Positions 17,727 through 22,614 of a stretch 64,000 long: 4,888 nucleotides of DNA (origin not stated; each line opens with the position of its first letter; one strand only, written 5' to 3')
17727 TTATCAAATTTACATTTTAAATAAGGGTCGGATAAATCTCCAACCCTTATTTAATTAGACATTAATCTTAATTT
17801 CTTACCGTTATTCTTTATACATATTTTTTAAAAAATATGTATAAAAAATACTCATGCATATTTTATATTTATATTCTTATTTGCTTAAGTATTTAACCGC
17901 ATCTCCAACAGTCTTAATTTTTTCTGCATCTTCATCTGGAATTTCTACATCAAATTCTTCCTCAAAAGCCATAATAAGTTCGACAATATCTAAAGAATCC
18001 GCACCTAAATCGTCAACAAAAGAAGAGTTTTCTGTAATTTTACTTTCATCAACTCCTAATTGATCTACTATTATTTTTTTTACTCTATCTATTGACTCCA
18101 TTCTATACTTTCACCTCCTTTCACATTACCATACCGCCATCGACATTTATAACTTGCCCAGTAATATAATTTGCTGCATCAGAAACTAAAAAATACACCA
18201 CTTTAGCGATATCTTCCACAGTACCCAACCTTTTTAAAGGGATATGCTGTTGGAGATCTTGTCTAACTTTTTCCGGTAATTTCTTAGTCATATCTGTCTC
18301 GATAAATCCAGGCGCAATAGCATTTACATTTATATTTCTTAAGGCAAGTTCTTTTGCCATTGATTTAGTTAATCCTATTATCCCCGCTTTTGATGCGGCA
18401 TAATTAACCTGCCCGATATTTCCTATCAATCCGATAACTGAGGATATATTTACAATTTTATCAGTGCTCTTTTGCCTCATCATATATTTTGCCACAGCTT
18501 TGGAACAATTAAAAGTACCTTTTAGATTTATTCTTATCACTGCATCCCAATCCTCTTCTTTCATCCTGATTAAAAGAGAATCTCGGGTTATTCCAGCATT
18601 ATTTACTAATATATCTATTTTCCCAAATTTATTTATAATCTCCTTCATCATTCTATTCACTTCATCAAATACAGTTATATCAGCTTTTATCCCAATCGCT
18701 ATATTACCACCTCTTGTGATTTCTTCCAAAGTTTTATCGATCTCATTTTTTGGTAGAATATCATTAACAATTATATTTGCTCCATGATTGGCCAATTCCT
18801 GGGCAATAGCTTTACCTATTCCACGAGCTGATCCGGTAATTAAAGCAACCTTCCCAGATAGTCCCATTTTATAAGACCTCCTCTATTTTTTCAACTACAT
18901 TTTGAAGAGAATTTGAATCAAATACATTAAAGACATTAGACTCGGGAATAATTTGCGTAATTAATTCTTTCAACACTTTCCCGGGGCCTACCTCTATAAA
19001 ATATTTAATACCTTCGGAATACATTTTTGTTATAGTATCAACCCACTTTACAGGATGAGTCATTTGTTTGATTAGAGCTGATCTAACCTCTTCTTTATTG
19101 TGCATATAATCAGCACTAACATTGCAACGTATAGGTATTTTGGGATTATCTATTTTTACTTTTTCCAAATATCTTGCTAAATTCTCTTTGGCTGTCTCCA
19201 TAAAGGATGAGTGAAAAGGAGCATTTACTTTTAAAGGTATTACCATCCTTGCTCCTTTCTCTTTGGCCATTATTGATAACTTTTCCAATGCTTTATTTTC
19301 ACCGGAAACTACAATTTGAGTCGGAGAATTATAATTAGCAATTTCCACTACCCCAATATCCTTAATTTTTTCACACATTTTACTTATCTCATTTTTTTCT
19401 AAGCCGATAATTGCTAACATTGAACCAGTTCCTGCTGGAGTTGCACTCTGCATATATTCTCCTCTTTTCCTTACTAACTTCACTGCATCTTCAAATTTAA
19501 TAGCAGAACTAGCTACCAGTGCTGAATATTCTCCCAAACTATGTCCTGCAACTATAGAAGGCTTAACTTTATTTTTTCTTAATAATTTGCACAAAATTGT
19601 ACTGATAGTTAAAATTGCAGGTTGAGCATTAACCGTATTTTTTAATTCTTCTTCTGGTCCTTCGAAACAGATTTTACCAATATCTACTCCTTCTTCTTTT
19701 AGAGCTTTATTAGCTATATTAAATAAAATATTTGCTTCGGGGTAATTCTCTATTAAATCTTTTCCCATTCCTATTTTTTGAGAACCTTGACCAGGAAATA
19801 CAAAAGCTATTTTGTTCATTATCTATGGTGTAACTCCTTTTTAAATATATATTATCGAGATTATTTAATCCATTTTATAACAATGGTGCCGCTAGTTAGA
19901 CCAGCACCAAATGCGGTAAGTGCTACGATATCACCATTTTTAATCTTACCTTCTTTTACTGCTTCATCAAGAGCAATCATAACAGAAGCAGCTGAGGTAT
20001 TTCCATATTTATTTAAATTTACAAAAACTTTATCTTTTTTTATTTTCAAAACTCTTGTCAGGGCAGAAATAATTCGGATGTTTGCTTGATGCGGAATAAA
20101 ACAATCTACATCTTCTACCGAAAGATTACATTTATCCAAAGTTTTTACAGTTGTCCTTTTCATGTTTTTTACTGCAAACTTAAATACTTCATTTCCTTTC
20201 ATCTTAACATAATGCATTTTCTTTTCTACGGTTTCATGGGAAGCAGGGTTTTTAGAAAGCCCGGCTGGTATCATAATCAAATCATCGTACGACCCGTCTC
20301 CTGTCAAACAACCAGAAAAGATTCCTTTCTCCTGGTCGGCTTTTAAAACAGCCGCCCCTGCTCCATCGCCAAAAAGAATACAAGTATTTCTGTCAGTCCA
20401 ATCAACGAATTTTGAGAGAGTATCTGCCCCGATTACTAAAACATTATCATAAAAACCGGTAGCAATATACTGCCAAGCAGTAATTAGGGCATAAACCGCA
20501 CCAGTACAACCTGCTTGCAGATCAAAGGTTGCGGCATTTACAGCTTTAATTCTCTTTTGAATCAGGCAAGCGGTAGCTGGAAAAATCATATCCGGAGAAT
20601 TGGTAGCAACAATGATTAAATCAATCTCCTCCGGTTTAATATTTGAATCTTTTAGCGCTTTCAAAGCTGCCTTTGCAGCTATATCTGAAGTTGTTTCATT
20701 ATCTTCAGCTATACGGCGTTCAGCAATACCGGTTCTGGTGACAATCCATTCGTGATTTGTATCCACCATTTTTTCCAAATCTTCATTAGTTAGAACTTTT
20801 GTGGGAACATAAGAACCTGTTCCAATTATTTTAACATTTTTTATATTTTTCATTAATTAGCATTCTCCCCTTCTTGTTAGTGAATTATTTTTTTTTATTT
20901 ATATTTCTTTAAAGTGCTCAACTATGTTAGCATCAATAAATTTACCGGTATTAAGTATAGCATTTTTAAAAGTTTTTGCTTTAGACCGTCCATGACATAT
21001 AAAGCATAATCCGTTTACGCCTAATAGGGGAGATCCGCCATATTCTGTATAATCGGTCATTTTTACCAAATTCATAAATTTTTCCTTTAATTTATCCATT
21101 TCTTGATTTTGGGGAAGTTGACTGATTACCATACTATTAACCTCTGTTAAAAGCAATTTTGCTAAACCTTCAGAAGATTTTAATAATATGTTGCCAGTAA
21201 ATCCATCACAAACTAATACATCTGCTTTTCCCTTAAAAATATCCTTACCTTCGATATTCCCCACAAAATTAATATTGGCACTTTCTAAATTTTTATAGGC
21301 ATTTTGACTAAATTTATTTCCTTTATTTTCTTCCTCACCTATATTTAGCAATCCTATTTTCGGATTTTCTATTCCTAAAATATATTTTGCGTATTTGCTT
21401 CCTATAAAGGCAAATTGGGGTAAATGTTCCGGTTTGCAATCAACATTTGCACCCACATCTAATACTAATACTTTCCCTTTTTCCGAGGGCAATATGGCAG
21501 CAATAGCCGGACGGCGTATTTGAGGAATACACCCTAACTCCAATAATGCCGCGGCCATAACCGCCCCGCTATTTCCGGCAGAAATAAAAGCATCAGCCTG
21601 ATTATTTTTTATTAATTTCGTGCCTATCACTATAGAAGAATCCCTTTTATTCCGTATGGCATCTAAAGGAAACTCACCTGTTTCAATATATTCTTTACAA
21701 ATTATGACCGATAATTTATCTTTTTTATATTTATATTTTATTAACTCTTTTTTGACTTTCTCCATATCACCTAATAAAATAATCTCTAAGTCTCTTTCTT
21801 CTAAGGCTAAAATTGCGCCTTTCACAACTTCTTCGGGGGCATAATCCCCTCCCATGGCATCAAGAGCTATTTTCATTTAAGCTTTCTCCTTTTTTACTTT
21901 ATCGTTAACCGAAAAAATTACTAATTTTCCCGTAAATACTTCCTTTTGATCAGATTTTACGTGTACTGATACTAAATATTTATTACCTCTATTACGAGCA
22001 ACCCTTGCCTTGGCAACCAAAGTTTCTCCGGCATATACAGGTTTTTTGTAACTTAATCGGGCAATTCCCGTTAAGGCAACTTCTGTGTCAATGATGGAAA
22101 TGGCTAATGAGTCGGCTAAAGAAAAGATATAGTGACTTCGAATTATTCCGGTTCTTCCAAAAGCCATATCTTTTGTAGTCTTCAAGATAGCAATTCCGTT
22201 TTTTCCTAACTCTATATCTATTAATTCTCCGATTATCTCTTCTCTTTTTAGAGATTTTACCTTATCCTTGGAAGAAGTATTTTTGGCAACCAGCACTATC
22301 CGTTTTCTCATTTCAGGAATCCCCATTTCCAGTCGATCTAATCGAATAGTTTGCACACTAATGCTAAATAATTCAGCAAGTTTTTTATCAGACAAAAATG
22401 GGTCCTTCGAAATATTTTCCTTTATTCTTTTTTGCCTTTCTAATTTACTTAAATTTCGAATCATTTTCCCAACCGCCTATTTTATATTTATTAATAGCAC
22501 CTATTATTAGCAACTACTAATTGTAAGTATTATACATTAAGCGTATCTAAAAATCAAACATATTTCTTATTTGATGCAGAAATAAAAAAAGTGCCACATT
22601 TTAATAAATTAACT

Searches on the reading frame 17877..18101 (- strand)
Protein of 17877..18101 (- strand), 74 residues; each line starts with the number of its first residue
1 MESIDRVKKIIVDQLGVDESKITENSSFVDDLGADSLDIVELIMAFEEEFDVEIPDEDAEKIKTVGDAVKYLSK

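Call 4: search_protein_families(library=pfam, proteins=[window:17877-18101:-], max_evalue=0.01)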
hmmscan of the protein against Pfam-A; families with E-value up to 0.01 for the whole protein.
window:17877-18101:- (74 aa): 4 families
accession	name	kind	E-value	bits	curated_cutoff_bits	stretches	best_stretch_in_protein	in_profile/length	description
PF00550.31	PP-binding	-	7.4e-17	61.8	20.8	1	5-72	1-67/67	Phosphopantetheine attachment site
PF14573.12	PP-binding_2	-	0.00015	22.3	32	1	20-67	33-79/96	Acyl-carrier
PF23297.2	ACP_SdgA_C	-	0.00066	20.2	27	1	9-54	17-61/95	Highly reducing polyketide synthase sdgA, C-terminal ACP domain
PF07377.18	DUF1493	-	0.0064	17.6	21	1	12-54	20-61/108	Protein of unknown function (DUF1493)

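Call 41: search_protein_families(library=ncbifam, proteins=[window:17877-18101:-], max_evalue=0.00001)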
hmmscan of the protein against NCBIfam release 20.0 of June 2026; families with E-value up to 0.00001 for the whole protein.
window:17877-18101:- (74 aa): 16 families
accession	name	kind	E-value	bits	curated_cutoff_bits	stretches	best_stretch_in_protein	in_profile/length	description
NF002151.0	PRK00982.1-5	equivalog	2.6e-37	126.8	92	1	3-74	4-75/78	acyl carrier protein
NF002148.0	PRK00982.1-2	subfamily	1.2e-36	124.4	71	1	2-73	4-75/79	acyl carrier protein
NF002149.0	PRK00982.1-3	equivalog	1.5e-34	117.7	106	1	4-73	4-74/78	acyl carrier protein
TIGR00517.1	acyl_carrier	equivalog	1.8e-33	114.2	70.45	1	2-73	3-74/77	acyl carrier protein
NF002150.0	PRK00982.1-4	subfamily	1.7e-27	95.5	66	1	5-73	8-76/80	acyl carrier protein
NF002147.0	PRK00982.1-1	equivalog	6.2e-21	74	84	1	4-74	9-79/83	acyl carrier protein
NF040636.1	AcpM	exception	1.2e-18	66.9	146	1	4-74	7-77/93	meromycolate extension acyl carrier protein AcpM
NF009104.0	PRK12449.1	equivalog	2.1e-18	66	70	1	4-74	7-77/80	acyl carrier protein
NF006031.0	PRK08172.1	equivalog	1.1e-14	54.9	76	1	5-70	7-72/82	acyl carrier protein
NF058660.1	cispen_ACP_AmcB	equivalog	2.1e-10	40.6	80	1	5-72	4-75/80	cispentacin biosynthesis acyl carrier protein AmcB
NF005079.0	PRK06508.1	equivalog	5.7e-10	39.5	83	1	3-58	4-59/93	acyl carrier protein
NF004533.0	PRK05883.1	equivalog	1.5e-08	34.3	72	1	6-67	27-88/100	acyl carrier protein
NF003757.0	PRK05350.1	equivalog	4.2e-08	33.2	65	1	5-72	9-76/83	acyl carrier protein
NF005480.0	PRK07081.1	equivalog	9.1e-07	28.7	72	1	14-60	14-59/83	acyl carrier protein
NF005798.0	PRK07639.1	equivalog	4.8e-06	26.9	100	1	3-73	6-79/91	petrobactin biosynthesis protein AsbD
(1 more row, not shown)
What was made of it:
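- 17877..18101 (-): acpP (acyl carrier protein), intact. calls 4, 41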

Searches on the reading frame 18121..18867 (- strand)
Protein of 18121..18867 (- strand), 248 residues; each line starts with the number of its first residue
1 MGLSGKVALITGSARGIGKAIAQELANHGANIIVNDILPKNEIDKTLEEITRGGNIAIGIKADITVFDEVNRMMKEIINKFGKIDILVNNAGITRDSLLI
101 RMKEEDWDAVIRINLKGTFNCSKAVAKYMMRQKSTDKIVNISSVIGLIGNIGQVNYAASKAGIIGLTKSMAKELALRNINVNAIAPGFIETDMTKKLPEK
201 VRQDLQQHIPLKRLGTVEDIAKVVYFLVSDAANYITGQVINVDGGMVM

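Call 41: search_protein_families(library=ncbifam, proteins=[window:18121-18867:-], max_evalue=0.00001)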
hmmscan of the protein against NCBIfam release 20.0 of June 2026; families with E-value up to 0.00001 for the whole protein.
window:18121-18867:- (248 aa): 234 families (the best 25 are shown)
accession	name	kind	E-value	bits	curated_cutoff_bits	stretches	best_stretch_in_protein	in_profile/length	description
TIGR01830.1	3oxo_ACP_reduc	equivalog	4.1e-103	344.2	297.75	1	8-247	1-239/239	3-oxoacyl-[acyl-carrier-protein] reductase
NF004197.0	PRK05653.1-1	equivalog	7.4e-92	307.5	332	1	3-248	5-248/249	3-oxoacyl-ACP reductase FabG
NF004198.0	PRK05653.1-3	equivalog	8.6e-90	300.5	296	1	3-248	5-248/248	3-oxoacyl-ACP reductase FabG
NF004199.0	PRK05653.1-4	equivalog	3.9e-84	282.1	301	1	1-248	1-247/247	3-oxoacyl-ACP reductase FabG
NF009466.0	PRK12826.1-2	subfamily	6.4e-83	278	222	1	6-247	4-245/248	3-oxoacyl-ACP reductase FabG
TIGR01829.1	AcAcCoA_reduct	subfamily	3.7e-78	262.5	302.1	1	6-248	1-242/242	acetoacetyl-CoA reductase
NF009546.0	PRK12935.1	equivalog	1.5e-76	257.3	418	1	3-248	4-247/247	acetoacetyl-CoA reductase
NF004200.0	PRK05653.1-5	equivalog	1.1e-75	254.3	273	1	6-247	3-242/242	3-oxoacyl-ACP reductase FabG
NF053542.1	FlxB_rubin_SDR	equivalog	2.9e-75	253.1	340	1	6-246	1-239/239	flexirubin biosynthesis SDR family reductase FlxB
NF009464.0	PRK12824.1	subfamily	4.8e-75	252.4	269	1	6-248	3-244/245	3-oxoacyl-ACP reductase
NF005559.1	PRK07231.1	subfamily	6e-74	248.7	215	1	3-247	2-248/249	glucose 1-dehydrogenase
NF006070.0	PRK08213.1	subfamily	2e-70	237.3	279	1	3-247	10-257/259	gluconate 5-dehydrogenase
NF009547.0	PRK12936.1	subfamily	3.3e-69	233.2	436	1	2-248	3-244/245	3-ketoacyl-(acyl-carrier-protein) reductase NodG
NF006072.0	PRK08217.1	subfamily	1.5e-68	231.4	298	1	1-247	1-252/253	3-ketoacyl-(acyl-carrier-protein) reductase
NF006110.0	PRK08261.1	equivalog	3.4e-68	230.6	410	1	3-246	212-450/454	3-oxoacyl-ACP reductase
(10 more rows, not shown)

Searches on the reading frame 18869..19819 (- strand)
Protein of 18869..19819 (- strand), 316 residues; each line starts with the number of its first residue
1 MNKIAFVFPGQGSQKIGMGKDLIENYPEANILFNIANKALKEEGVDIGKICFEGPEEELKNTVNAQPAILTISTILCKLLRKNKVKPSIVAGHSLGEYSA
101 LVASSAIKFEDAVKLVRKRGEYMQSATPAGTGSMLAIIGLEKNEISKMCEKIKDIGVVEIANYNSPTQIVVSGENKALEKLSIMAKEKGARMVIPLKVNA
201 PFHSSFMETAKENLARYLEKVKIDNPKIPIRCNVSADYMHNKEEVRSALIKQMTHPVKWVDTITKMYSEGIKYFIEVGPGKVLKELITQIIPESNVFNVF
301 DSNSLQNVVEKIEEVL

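Call 17: find_encoding_contigs(protein=window:18869-19819:-, flank=3000, max_places=10)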
Protein window:18869-19819:- (316 aa): 1 contig read that carries it; 1 place shown.
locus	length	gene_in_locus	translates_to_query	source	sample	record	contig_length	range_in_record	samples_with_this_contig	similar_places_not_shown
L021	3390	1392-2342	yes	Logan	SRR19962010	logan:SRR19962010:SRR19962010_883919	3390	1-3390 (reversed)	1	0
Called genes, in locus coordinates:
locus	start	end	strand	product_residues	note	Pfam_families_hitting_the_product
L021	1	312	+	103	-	?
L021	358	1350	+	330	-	PF00108:Thiolase_N, PF08545:ACP_syn_III, PF02797:Chal_sti_synt_C (faint), PF08541:ACP_syn_III_C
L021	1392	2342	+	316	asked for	PF00698:Acyl_transf_1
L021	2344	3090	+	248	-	PF00106:adh_short, PF01370:Epimerase (weak), PF08659:KR, PF23441:SDR (weak), PF13561:adh_short_C2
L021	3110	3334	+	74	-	PF00550:PP-binding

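Call 41: search_protein_families(library=ncbifam, proteins=[window:18869-19819:-], max_evalue=0.00001)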
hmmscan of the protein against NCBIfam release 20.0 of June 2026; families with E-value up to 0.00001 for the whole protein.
window:18869-19819:- (316 aa): 8 families
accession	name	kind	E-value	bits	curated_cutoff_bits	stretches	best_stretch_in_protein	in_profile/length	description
TIGR00128.1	fabD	equivalog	5.4e-109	364.1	260.9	1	3-291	2-287/290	ACP S-malonyltransferase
TIGR03131.1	malonate_mdcH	equivalog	2.2e-73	247.3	297.9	1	4-311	1-296/297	malonate decarboxylase subunit epsilon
NF045894.1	PKS_plus_SDR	equivalog_domain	4.7e-57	193.5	1740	1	2-295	530-819/1515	type I polyketide synthase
TIGR02813.1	omega_3_PfaA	subfamily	4e-50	169.8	1010.1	1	2-293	579-882/2582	polyketide-type polyunsaturated fatty acid synthase PfaA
NF040607.1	mycolic_Pks13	equivalog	2.9e-27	94.6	2100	1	5-282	666-945/1680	polyketide synthase Pks13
NF037940.1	PKS_MbtD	equivalog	1.1e-26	93.3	1150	1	2-283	90-366/978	mycobactin polyketide synthase MbtD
NF037941.1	PKS_NbtC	equivalog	2.4e-24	85.4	1150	1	2-225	95-313/1027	nocobactin polyketide synthase NbtC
NF041183.1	Pks2_ls1_myc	equivalog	1.3e-22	78.7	2400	1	6-290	535-813/2086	sulfolipid-1 biosynthesis phthioceranic/hydroxyphthioceranic acid synthase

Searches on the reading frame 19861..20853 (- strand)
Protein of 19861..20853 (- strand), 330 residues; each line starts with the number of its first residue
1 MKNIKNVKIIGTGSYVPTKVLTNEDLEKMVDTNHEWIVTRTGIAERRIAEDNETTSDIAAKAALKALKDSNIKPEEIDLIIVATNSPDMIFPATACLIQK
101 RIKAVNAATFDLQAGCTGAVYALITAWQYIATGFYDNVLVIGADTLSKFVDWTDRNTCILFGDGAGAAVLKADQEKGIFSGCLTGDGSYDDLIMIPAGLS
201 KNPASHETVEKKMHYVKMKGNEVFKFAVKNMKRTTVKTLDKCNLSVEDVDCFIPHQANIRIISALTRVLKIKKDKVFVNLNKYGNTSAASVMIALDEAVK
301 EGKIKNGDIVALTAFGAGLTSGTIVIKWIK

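Call 41: search_protein_families(library=ncbifam, proteins=[window:19861-20853:-], max_evalue=0.00001)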
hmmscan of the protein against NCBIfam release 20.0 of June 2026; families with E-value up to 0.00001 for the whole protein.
window:19861-20853:- (330 aa): 23 families
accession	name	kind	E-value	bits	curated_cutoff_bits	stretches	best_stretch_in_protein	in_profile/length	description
NF006829.0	PRK09352.1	subfamily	1.1e-130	435.4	249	1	5-328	3-321/322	beta-ketoacyl-ACP synthase 3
TIGR00747.1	fabH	subfamily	4.6e-127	423.5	292.1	1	6-328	2-322/322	beta-ketoacyl-ACP synthase III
NF004623.0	PRK05963.1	equivalog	8.3e-84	281.7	437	1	5-327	4-327/328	beta-ketoacyl-ACP synthase III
NF005541.0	PRK07204.1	equivalog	1.4e-63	215.3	402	1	5-327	3-328/329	beta-ketoacyl-ACP synthase III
NF005308.0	PRK06840.1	equivalog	9.2e-55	186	315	1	5-328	3-335/339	3-oxoacyl-ACP synthase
NF005703.0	PRK07515.1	equivalog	3.2e-44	151.3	304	1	45-327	86-371/373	beta-ketoacyl-ACP synthase III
NF009519.0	PRK12880.1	equivalog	1.1e-43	149.9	436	1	4-328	5-338/353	beta-ketoacyl-ACP synthase III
NF006720.0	PRK09258.1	equivalog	7.1e-36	124.2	285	1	6-328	5-338/338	3-oxoacyl-ACP synthase III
NF003274.0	PRK04262.1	equivalog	5.7e-29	101.2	244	2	6-146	2-143/347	hydroxymethylglutaryl-CoA synthase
NF005293.2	PRK06816.1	subfamily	3e-25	89.1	450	2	219-312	265-360/378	StlD/DarB family beta-ketosynthase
NF053539.1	resorcinol_DarB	exception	6.3e-22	78.2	550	2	216-313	262-360/377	dialkylresorcinol biosynthesis protein DarB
TIGR00748.1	HMG_CoA_syn_Arc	equivalog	3.5e-20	72.5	353.35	1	7-326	2-305/345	hydroxymethylglutaryl-CoA synthase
NF042429.2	DHPHCoAsyn_DpgA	equivalog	1.1e-11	44.3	425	1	50-328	65-350/350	3,5-dihydroxyphenylacetyl-CoA synthase DpgA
TIGR01835.1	HMG-CoA-S_prok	equivalog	4.5e-10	38.9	360.35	1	14-167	8-155/382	hydroxymethylglutaryl-CoA synthase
NF004720.0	PRK06064.1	subfamily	4.1e-09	35.7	420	1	50-148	16-117/389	thiolase domain-containing protein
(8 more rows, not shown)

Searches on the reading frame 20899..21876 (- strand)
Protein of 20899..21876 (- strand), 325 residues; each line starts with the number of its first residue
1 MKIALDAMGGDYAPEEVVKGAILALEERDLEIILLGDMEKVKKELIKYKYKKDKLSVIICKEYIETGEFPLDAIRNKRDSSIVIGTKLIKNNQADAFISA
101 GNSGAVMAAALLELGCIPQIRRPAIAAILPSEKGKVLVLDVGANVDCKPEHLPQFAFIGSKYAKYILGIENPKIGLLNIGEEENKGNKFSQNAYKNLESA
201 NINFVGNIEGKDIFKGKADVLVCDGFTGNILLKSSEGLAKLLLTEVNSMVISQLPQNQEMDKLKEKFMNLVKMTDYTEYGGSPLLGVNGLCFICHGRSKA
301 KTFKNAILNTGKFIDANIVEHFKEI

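Call 41: search_protein_families(library=ncbifam, proteins=[window:20899-21876:-], max_evalue=0.00001)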
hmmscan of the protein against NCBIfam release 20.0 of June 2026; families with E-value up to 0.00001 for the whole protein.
window:20899-21876:- (325 aa): 4 families
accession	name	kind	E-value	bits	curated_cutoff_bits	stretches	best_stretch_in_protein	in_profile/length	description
TIGR00182.1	plsX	equivalog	3.7e-103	345.2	243.4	1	1-322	1-323/337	phosphate acyltransferase PlsX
NF010419.0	PRK13845.1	equivalog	2.1e-81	274.1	729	1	2-307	99-414/440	putative glycerol-3-phosphate acyltransferase PlsX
NF010420.0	PRK13846.1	equivalog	5.1e-54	183.6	536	1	2-320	4-309/316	phosphate acyltransferase PlsX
NF040747.1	reduct_C_alpha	equivalog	2.1e-12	46.8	350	1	155-233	141-223/380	glycine/sarcosine/betaine reductase complex component C subunit alpha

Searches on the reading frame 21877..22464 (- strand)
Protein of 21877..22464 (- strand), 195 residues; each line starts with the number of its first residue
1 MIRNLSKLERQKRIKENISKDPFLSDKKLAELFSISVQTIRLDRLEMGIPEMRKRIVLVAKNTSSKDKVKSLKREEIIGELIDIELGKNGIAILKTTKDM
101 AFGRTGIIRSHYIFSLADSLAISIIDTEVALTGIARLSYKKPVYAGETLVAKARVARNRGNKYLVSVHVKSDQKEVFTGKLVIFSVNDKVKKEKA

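Call 40: search_protein_families(library=pfam, proteins=[window:21877-22464:-], max_evalue=0.000001)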
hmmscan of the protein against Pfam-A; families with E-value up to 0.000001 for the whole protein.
window:21877-22464:- (195 aa): 0 families

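Call 41: search_protein_families(library=ncbifam, proteins=[window:21877-22464:-], max_evalue=0.00001)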
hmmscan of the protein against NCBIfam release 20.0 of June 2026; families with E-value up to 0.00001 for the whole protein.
window:21877-22464:- (195 aa): 2 families
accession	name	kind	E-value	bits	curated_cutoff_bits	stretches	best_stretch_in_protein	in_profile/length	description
NF003359.0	PRK04424.1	equivalog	3.3e-69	232.3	183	1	3-189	3-187/190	transcription factor FapR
TIGR02286.1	PaaD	equivalog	9.7e-06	25.8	118.9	0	97-176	23-103/114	hydroxyphenylacetyl-CoA thioesterase PaaI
